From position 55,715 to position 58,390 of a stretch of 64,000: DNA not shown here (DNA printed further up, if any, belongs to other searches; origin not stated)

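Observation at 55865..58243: Unusual domain fusion: dual-specificity phosphatase plus gelsolin-like domain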

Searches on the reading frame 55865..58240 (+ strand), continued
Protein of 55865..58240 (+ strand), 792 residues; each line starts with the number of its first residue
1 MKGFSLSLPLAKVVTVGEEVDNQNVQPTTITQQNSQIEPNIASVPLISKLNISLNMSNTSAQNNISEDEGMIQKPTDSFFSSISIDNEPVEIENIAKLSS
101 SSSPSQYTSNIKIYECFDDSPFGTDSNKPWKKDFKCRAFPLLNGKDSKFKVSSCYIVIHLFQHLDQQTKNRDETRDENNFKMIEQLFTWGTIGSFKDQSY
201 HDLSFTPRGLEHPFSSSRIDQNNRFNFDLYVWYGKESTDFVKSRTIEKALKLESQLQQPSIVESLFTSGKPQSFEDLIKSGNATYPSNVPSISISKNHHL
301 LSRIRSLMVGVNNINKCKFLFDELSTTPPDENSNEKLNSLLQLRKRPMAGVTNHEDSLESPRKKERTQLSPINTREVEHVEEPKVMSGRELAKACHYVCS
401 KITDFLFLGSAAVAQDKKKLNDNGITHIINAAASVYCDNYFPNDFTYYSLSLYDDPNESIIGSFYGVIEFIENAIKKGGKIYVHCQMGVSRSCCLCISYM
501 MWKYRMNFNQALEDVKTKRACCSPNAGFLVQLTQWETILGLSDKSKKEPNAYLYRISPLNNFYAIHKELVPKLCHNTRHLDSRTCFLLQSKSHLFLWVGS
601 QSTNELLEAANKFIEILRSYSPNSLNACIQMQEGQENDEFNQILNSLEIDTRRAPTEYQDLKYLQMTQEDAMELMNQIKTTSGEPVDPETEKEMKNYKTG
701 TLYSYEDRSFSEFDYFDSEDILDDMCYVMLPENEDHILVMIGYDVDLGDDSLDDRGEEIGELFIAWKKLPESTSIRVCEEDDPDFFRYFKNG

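Call 29: search_protein_representatives(alignment_id=A1)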
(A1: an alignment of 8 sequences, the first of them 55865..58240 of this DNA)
Query: 8 sequences, 733 profile positions. Proteins with E-value up to 0.001 (for the whole library): 35299; up to 1e-10: 19019; up to 1e-30: 1334. The best 150 are listed.
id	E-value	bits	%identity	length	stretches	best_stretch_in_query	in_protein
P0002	0.0e+00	1043.9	-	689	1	52-733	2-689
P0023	6.4e-194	663.3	-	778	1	1-733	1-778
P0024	1.9e-171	589.0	-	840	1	1-731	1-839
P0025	9.0e-169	580.1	-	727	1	1-730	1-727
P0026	1.6e-167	576.0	-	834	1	27-733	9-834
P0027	1.8e-152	526.2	-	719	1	1-730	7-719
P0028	2.0e-149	516.2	-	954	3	325-624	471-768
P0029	1.4e-142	493.6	-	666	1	1-606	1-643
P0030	2.6e-138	479.4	-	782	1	1-730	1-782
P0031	1.3e-133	463.9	-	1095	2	28-614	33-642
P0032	7.1e-129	448.2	-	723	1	1-733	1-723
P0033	8.9e-115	401.6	-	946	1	1-721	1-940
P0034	1.2e-112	394.6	-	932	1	1-730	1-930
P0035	2.1e-112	393.8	-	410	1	336-731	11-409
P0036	2.4e-111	390.2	-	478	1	1-528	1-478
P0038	2.1e-106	373.9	-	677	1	1-730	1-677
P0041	1.6e-102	361.1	-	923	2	1-484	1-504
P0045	3.4e-101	356.7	-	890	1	1-726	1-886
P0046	2.3e-100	353.9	-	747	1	1-732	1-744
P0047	3.7e-100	353.3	-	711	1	1-733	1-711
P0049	4.3e-98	346.4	-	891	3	1-490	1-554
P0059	1.7e-91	324.6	-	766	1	29-590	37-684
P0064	3.0e-89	317.2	-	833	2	1-571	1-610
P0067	4.3e-88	313.4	-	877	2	252-608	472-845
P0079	1.9e-82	294.7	-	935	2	325-590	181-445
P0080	2.3e-82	294.5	-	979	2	324-589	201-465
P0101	8.1e-77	276.1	-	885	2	324-605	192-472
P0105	4.9e-76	273.5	-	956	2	290-590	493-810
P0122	4.4e-74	267.1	-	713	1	321-730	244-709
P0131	5.4e-73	263.5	-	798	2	320-591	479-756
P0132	5.5e-73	263.5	-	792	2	328-589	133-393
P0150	1.5e-71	258.7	-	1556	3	323-597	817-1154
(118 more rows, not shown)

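Call 30: list_cluster_members(proteins=[P0023, P0024, P0025, P0028, P0031, P0033, P0079, P0080, P0101, P0132])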
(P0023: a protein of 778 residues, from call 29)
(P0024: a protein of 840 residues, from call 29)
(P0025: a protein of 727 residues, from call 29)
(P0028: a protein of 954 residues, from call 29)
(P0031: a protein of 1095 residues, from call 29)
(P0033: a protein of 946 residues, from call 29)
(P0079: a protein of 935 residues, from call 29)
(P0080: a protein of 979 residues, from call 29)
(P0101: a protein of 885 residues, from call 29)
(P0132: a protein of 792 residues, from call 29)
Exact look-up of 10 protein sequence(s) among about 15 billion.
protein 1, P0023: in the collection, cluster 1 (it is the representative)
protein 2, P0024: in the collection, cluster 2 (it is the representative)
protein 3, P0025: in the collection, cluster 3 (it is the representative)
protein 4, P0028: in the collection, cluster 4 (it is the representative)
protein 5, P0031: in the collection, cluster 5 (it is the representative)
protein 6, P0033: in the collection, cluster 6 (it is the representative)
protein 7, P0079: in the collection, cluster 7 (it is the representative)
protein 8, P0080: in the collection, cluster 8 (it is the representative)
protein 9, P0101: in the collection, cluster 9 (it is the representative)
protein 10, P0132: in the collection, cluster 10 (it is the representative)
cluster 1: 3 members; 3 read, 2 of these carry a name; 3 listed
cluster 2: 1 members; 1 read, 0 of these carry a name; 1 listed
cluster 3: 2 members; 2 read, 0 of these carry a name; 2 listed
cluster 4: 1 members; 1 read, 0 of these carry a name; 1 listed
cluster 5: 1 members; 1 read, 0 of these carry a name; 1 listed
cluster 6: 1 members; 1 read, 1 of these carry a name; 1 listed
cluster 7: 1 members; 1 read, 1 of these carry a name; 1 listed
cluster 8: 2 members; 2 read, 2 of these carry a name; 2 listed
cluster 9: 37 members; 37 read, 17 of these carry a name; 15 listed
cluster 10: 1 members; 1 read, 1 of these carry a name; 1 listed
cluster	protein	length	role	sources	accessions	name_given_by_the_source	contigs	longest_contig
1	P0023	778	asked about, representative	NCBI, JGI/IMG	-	predicted protein tyrosine phosphatase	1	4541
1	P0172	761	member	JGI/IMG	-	predicted protein tyrosine phosphatase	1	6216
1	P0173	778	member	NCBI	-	-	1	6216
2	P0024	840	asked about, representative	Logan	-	-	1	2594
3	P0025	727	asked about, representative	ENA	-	-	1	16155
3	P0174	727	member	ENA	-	-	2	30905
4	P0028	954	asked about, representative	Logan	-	-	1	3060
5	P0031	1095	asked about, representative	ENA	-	-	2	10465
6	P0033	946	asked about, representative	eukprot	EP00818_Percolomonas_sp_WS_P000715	CAMPEP_0117447904 /NCGR_PEP_ID=MMETSP0759-20121206/7117_1 /TAXON_ID=63605 ...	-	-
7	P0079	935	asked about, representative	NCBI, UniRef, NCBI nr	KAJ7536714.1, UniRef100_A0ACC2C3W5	hypothetical protein O6H91_12G078900 [Diphasiastrum complanatum] | Uncharacterized protein n=1 Tax=Diphasiastrum complanatum TaxID=34168 ...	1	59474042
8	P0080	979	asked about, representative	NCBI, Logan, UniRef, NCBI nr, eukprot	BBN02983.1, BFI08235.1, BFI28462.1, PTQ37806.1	hypothetical protein MPTK1_2g19810 [Marchantia polymorpha subsp. ruderalis] | Protein-tyrosine-phosphatase n=1 Tax=Marchantia polymorpha TaxID=3197 ... | hypothetical protein MARPO_0055s0069 [Marchantia polymorpha]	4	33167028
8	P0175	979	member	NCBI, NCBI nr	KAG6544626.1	hypothetical protein Mapa_013931 [Marchantia paleacea]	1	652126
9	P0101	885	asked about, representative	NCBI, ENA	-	-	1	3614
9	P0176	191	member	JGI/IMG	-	hypothetical protein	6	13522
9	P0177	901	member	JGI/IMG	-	hypothetical protein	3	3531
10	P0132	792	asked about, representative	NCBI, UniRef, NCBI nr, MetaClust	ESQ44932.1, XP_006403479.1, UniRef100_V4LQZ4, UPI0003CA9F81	hypothetical protein EUTSA_v10010135mg [Eutrema salsugineum] | Protein-tyrosine-phosphatase n=1 Tax=Eutrema salsugineum TaxID=72664 RepID=V4LQZ4_EUTSA | protein-tyrosine-phosphatase MKP1 [Eutrema salsugineum]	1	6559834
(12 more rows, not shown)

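Call 47: list_cluster_members(proteins=[P0026, P0027, P0030, P0032, P0034, P0038, P0045, P0046, P0047, P0020])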
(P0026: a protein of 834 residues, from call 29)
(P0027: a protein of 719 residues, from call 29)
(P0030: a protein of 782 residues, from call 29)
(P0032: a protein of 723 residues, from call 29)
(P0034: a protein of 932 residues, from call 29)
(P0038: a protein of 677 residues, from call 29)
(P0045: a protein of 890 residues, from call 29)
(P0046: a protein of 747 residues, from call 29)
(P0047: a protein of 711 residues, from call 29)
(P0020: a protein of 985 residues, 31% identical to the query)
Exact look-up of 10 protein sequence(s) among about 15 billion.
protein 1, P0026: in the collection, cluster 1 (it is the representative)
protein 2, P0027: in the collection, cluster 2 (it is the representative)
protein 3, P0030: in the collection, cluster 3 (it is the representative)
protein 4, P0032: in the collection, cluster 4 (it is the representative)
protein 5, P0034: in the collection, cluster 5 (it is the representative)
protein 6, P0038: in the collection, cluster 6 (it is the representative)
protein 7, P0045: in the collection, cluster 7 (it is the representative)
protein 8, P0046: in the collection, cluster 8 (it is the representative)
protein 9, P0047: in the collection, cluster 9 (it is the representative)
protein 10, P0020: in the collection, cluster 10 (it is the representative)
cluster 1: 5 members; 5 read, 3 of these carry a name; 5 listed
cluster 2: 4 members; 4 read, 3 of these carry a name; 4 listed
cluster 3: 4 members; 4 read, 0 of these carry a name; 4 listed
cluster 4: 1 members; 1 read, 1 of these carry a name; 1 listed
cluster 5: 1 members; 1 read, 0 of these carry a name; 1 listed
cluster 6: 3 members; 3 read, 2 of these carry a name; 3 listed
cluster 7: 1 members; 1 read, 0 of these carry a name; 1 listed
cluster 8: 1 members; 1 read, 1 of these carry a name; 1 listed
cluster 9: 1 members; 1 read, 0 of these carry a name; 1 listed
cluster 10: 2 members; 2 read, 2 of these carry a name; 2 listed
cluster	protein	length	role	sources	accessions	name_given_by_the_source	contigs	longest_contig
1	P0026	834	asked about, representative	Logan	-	-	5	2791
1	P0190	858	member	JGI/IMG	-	protein-tyrosine phosphatase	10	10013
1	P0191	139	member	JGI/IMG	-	hypothetical protein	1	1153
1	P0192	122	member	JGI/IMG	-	hypothetical protein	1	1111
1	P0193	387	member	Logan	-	-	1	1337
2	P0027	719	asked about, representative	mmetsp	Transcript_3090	Transcript_3090/g.6395 ORF Transcript_3090/g.6395 Transcript_3090/m.6395 type:complete ...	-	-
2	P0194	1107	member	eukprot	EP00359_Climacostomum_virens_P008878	CAMPEP_0204906572 /NCGR_PEP_ID=MMETSP1397-20131031/6044_1 /ASSEMBLY_ACC=CAM_ASM_000891 ...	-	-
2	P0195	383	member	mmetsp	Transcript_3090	Transcript_3090/g.6397 ORF Transcript_3090/g.6397 Transcript_3090/m.6397 type:complete ...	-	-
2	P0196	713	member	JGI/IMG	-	-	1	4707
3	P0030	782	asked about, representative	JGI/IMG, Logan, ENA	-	-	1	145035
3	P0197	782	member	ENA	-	-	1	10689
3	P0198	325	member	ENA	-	-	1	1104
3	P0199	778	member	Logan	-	-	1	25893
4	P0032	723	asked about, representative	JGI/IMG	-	hypothetical protein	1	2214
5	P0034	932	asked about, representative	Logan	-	-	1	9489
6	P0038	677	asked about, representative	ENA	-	-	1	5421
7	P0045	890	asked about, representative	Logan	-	-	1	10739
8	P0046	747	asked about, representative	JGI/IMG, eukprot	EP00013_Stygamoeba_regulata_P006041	CAMPEP_0177639568 /NCGR_PEP_ID=MMETSP0447-20121125/6090_1 /TAXON_ID=0 ...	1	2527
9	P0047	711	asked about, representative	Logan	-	-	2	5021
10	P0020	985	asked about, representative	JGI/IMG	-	protein-tyrosine phosphatase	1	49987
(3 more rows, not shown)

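Call 52: find_encoding_contigs(protein=window:55865-58240:+, flank=3000, max_places=3)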
Protein window:55865-58240:+ (792 aa): no gene with exactly this product is on record in the collection.

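Call 53: find_encoding_contigs(protein=P0003, flank=6000, max_places=2)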
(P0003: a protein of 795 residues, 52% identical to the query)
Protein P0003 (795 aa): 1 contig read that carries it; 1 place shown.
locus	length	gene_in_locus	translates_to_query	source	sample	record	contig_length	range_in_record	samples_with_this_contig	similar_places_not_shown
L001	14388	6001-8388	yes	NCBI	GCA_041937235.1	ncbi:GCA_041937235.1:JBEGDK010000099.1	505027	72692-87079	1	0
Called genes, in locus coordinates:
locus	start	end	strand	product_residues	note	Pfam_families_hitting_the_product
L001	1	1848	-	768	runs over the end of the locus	PF04147:Nop14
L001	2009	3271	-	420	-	-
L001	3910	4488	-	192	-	-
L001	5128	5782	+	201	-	-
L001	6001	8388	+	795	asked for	PF00626:Gelsolin (faint), PF00782:DSPc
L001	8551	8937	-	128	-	PF01248:Ribosomal_L7Ae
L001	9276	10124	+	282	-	PF09793:AD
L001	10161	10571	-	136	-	PF00168:C2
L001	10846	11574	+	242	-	-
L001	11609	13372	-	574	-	PF00566:RabGAP-TBC, PF23436:RabGap-TBC_2 (weak)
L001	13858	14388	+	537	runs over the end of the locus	PF01226:Form_Nir_trans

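Call 54: find_encoding_contigs(protein=P0001, flank=3000, max_places=2)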
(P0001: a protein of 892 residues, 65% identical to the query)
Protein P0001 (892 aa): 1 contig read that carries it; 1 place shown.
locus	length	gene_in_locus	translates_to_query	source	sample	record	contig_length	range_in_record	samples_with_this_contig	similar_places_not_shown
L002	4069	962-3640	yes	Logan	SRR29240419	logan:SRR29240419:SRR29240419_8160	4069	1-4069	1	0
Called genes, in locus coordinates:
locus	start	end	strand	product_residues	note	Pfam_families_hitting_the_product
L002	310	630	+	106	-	-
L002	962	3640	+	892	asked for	PF00626:Gelsolin (faint), PF00782:DSPc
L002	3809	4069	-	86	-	?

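Call 61: list_cluster_members(proteins=[P0010, P0041, P0049, P0059, P0064, P0067, P0105, P0131, P0150, P0122])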
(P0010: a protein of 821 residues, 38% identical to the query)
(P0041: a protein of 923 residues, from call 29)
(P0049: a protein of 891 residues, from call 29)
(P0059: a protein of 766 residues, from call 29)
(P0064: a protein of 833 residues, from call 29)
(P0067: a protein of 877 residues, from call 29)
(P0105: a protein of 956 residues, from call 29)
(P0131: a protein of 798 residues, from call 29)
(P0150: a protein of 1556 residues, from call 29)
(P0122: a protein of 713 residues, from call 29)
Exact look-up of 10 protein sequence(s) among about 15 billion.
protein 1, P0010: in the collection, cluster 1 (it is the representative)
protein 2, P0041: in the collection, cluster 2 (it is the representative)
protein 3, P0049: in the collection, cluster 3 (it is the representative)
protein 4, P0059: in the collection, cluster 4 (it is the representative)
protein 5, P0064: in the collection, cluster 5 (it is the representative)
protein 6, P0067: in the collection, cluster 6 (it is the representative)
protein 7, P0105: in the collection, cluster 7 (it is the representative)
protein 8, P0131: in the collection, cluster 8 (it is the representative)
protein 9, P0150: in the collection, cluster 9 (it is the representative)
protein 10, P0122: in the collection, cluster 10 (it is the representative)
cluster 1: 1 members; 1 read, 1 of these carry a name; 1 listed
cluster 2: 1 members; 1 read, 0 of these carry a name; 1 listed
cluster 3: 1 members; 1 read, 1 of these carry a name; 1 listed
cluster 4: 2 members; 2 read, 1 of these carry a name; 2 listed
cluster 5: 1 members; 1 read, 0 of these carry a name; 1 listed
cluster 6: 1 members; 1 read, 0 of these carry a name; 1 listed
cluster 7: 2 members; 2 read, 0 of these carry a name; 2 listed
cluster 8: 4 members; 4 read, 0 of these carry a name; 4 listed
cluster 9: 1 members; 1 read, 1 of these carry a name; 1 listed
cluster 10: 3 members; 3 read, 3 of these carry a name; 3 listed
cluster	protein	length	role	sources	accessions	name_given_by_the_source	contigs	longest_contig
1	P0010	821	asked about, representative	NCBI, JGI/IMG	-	hypothetical protein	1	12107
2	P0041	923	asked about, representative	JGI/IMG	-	-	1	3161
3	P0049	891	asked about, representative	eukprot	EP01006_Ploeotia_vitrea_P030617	TRINITY_DN62988_c0_g1_i1.p1 TRINITY_DN62988_c0_g1~~TRINITY_DN62988_c0_g1_i1.p1 ORF ...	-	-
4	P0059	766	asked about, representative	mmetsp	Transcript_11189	Transcript_11189/g.45534 ORF Transcript_11189/g.45534 Transcript_11189/m.45534 ...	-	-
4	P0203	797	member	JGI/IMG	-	-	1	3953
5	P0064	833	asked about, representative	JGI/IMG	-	-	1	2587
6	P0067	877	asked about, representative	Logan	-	-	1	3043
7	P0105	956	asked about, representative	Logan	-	-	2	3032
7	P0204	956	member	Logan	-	-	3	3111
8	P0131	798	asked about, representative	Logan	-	-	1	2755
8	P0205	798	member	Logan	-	-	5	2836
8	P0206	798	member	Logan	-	-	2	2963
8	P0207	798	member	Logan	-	-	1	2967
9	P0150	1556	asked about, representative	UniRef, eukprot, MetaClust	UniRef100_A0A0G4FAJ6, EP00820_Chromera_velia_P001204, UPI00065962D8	Protein-serine/threonine phosphatase n=1 Tax=Chromera velia CCMP2878 TaxID=1169474 ... | Cvel_191.t1-p1 / transcript=Cvel_191.t1 / gene=Cvel_191 / ... | status=active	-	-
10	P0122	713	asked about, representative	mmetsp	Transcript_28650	Transcript_28650/g.73160 ORF Transcript_28650/g.73160 Transcript_28650/m.73160 ...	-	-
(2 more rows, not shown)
